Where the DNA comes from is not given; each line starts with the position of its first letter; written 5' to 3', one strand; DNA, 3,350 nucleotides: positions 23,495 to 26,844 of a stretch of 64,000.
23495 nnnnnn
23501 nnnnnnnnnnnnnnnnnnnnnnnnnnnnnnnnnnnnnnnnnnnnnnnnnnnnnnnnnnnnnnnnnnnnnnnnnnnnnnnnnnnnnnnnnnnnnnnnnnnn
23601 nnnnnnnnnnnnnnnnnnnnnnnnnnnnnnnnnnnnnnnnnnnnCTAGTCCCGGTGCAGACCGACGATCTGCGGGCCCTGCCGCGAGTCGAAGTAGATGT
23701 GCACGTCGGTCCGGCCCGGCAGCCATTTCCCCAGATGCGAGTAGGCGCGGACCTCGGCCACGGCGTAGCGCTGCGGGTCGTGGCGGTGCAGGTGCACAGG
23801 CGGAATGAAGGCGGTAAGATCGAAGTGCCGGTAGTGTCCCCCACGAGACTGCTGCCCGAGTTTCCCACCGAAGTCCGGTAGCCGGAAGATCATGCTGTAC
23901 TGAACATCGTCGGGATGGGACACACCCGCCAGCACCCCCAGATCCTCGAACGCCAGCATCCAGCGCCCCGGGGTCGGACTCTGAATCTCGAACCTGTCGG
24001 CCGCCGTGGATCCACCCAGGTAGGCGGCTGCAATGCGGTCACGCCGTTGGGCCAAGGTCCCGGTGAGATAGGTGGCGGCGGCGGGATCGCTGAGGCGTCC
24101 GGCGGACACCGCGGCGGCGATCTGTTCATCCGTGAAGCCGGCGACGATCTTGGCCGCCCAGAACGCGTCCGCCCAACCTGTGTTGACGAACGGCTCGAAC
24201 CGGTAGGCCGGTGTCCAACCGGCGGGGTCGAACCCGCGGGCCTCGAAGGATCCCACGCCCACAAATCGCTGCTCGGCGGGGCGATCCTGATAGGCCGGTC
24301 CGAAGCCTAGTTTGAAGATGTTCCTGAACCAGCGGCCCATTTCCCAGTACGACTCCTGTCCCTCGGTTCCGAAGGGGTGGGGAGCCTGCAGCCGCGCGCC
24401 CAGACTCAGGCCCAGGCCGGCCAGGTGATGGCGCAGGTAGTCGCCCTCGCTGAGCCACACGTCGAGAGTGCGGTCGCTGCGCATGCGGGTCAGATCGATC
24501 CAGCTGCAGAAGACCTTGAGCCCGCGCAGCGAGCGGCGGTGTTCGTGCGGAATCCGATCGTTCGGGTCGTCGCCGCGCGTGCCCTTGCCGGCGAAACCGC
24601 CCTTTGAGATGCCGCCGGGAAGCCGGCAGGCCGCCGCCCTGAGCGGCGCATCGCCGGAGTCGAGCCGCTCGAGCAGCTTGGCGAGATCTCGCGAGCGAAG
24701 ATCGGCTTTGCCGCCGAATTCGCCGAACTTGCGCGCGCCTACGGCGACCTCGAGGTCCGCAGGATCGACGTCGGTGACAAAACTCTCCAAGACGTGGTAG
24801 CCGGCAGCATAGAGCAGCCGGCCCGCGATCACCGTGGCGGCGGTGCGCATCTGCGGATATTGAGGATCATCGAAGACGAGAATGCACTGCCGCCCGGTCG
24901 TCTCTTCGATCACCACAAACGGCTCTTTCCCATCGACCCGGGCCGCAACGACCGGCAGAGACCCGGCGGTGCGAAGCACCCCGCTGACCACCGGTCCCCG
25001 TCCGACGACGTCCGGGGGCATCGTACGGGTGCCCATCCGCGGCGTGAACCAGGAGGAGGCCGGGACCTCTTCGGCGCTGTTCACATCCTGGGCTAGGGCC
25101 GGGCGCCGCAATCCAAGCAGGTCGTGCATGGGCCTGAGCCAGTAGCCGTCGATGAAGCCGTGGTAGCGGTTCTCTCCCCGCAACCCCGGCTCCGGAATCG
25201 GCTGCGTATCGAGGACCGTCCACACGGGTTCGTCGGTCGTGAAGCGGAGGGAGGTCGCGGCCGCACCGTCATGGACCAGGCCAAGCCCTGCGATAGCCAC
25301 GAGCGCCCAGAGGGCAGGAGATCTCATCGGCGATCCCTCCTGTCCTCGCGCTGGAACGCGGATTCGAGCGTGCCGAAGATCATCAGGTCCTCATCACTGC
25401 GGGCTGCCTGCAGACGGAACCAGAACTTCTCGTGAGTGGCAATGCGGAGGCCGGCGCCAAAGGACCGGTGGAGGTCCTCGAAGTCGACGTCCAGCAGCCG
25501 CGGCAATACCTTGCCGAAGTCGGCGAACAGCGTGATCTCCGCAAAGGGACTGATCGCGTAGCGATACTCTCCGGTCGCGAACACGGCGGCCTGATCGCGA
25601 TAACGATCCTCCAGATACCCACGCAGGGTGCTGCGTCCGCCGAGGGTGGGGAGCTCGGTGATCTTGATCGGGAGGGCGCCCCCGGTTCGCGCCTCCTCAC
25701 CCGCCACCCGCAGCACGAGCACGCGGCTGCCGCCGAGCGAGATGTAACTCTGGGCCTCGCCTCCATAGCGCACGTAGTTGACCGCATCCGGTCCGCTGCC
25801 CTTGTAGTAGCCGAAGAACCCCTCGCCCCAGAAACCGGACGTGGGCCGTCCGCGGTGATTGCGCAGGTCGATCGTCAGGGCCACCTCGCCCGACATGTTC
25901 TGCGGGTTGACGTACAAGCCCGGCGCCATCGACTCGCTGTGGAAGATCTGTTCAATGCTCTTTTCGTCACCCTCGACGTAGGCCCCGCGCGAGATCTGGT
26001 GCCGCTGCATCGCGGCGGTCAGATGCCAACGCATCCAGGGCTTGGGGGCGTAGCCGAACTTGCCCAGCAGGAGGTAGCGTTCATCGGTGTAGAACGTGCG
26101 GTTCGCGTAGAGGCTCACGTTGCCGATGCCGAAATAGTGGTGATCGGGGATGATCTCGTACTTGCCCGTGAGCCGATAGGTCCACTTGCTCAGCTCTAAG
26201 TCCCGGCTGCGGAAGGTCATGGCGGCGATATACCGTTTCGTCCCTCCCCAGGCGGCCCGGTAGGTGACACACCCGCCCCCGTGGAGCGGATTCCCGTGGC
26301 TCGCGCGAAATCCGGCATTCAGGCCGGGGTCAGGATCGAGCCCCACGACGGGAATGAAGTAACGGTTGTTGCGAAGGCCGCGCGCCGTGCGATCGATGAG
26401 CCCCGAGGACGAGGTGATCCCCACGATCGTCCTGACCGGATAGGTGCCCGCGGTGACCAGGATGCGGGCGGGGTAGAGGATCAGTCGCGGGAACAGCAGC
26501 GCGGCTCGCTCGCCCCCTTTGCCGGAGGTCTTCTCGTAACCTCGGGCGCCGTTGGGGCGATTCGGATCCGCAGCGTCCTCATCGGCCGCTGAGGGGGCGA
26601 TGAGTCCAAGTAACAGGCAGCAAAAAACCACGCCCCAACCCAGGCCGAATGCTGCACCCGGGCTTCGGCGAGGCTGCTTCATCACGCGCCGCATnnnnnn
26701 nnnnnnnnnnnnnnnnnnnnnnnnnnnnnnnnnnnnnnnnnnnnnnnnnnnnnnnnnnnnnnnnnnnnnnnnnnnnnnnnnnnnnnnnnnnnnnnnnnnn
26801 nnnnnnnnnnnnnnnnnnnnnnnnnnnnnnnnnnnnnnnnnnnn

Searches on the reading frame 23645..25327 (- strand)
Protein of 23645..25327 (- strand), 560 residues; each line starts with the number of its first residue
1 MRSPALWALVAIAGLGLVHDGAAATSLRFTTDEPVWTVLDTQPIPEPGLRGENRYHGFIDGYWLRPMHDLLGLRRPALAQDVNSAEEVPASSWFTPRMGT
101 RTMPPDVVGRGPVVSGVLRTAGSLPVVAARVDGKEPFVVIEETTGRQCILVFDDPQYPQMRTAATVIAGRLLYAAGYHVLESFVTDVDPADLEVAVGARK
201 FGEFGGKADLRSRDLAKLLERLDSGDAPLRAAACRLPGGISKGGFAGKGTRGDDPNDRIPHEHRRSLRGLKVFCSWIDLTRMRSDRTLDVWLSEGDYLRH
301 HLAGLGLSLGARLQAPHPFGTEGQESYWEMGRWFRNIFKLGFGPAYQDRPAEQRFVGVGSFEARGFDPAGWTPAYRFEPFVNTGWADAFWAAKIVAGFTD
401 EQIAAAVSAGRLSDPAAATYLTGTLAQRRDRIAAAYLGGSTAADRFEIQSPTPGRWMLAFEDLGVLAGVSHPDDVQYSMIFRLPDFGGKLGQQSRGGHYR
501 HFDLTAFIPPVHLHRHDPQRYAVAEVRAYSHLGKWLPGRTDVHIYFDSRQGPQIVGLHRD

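Call 14: search_protein_families(library=pfam, proteins=[window:23645-25327:-], max_evalue=10)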
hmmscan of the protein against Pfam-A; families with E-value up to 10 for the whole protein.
window:23645-25327:- (560 aa): 1 family
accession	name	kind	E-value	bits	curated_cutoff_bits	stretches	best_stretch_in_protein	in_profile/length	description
PF13646.12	HEAT_2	-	0.46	11.2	27.7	0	403-432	49-78/88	HEAT repeats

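Call 53: search_protein_families(library=ncbifam, proteins=[window:23645-25327:-], max_evalue=0.1)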
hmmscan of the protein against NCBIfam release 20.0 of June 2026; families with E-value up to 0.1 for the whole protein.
window:23645-25327:- (560 aa): 0 families

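Call 56: find_homologous_proteins(query=window:23645-25327:-)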
Query window:23645-25327:- (560 aa): 262 proteins with E <= 0.001 among 8000 candidates; the best 120 are listed.
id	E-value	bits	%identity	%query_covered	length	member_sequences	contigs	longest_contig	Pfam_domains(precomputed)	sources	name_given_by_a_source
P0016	0.0e+0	1302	100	100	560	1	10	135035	-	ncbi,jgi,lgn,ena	-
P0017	0.0e+0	1070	83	96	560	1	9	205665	-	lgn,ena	-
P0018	1.1e-211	723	58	99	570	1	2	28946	-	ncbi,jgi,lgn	jgi:hypothetical protein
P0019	4.5e-208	711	58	96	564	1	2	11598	-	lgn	-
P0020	2.1e-204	699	56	98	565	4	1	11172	-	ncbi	-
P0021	3.2e-194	665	54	98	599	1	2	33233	-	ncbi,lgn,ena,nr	ncbi:MAG: hypothetical protein KAY24_06625 [Candidatus Eisenbacteria sp.]|nr:hypothetical protein [C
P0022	1.0e-193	663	56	95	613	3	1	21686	-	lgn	-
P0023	1.2e-173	597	52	95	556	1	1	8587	-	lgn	-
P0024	1.3e-171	590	52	99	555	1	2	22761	-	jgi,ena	-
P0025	1.6e-170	587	51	99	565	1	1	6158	-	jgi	jgi:hypothetical protein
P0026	4.8e-168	578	51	100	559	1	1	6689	-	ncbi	-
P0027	1.2e-165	571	52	94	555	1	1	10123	-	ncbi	-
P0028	2.4e-159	550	49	100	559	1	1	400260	-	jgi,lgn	-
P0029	5.8e-159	548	49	97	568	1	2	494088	-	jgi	jgi:hypothetical protein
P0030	2.3e-155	537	48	98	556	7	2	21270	-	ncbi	-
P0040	6.3e-74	268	35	85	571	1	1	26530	-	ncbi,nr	ncbi:hypothetical protein MYX77_05315 [Acidobacteriia bacterium AH_259_A11_L15]|nr:hypothetical prot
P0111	2.7e-59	219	36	71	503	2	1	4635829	-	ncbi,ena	-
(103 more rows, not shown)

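Call 57: find_encoding_contigs(protein=P0040, flank=4000, max_places=1)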
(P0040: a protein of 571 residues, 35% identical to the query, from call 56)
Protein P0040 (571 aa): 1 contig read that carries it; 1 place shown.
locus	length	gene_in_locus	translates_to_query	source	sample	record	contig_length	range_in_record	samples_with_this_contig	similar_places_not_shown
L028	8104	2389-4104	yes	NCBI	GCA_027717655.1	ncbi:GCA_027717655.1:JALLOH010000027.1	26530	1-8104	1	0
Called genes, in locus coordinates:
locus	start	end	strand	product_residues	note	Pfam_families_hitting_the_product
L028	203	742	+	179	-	PF02627:CMD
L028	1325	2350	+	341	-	PF01103:Omp85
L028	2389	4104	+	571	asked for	-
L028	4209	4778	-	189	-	PF00239:Resolvase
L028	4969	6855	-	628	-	-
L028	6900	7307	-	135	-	-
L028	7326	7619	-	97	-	-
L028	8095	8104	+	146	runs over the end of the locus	PF02082:Rrf2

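Call 58: find_encoding_contigs(protein=P0111, flank=4000, max_places=1)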
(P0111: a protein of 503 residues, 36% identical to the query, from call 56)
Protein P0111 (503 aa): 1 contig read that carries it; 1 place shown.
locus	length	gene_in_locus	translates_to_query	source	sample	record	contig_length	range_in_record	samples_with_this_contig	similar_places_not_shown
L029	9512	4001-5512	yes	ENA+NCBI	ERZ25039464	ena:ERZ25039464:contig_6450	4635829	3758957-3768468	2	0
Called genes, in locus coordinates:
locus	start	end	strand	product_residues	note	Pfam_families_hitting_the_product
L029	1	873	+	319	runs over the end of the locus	PF00884:Sulfatase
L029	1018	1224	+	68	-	-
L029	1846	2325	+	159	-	-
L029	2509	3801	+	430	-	PF01103:Omp85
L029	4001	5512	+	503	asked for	-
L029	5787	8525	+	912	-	PF22422:MGH1-like_GH, PF03200:Glyco_hydro_63 (weak), PF22422:MGH1-like_GH (weak)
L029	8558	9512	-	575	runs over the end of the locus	PF01565:FAD_binding_4, PF02913:FAD-oxidase_C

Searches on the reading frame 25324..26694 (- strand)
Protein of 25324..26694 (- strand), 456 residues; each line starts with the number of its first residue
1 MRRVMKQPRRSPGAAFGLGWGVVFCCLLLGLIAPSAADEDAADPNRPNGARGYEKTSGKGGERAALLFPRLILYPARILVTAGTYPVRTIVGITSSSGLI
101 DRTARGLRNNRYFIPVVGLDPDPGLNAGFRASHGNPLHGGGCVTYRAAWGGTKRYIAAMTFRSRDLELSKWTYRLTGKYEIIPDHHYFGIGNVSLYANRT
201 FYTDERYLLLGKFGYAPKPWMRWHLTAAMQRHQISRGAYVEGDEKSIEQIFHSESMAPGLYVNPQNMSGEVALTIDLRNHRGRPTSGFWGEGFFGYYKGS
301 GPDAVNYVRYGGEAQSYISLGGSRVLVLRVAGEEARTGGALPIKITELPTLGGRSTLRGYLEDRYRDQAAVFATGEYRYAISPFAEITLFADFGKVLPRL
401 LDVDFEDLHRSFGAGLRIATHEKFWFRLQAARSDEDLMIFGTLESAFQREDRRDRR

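Call 14: search_protein_families(library=pfam, proteins=[window:25324-26694:-], max_evalue=10)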
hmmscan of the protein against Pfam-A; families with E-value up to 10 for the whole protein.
window:25324-26694:- (456 aa): 2 families
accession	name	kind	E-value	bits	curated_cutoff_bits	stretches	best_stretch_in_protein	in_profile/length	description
PF01103.29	Omp85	-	4.8e-13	49.8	24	1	201-419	56-292/325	Omp85 superfamily domain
PF13505.12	OMP_b-brl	-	0.09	13.4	28.7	1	395-435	121-155/175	Outer membrane protein beta-barrel domain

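Call 53: search_protein_families(library=ncbifam, proteins=[window:25324-26694:-], max_evalue=0.1)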
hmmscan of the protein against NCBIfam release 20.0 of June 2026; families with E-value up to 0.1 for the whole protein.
window:25324-26694:- (456 aa): 1 family
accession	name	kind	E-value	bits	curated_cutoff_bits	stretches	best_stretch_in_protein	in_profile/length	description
NF047779.1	Omp85_fam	subfamily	2.7e-22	79.8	200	1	269-447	227-423/423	Omp85 family outer membrane protein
